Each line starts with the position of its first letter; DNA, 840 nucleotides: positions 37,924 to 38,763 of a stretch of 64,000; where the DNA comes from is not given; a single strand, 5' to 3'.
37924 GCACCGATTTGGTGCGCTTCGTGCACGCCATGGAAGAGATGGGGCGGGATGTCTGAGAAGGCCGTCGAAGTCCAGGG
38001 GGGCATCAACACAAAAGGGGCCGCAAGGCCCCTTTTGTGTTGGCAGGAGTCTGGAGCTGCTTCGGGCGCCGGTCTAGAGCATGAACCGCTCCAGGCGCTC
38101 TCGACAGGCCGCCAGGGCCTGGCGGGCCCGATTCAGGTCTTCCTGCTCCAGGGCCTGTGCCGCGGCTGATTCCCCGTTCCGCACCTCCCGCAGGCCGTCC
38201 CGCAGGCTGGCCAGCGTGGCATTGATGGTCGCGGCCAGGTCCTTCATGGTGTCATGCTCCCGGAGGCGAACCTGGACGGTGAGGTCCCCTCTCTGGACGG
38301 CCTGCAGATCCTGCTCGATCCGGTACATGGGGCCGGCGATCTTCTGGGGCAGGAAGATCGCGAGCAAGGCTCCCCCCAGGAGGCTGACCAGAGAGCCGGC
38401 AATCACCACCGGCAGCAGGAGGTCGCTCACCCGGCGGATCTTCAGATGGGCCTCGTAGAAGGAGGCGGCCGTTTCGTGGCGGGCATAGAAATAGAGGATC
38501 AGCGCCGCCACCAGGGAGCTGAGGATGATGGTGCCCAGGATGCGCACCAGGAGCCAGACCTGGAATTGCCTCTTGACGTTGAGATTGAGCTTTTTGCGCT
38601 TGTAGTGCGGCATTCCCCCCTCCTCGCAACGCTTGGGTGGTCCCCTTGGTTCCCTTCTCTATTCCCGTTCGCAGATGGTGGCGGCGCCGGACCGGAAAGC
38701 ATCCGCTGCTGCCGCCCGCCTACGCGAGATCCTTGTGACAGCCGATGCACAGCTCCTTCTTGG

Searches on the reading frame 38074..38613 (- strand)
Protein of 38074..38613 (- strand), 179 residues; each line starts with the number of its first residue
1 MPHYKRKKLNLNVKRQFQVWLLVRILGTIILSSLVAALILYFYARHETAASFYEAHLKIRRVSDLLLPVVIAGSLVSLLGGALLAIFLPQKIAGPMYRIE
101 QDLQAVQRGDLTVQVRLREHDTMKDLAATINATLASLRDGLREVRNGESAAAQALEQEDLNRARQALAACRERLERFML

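Call 18: search_protein_families(library=pfam, proteins=[window:38074-38613:-], max_evalue=0.01)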
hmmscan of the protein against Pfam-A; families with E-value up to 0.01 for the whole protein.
window:38074-38613:- (179 aa): 1 family
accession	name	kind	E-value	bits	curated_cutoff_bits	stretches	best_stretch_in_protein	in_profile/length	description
PF00672.30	HAMP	-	0.0022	18.7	25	1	98-139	12-53/53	HAMP domain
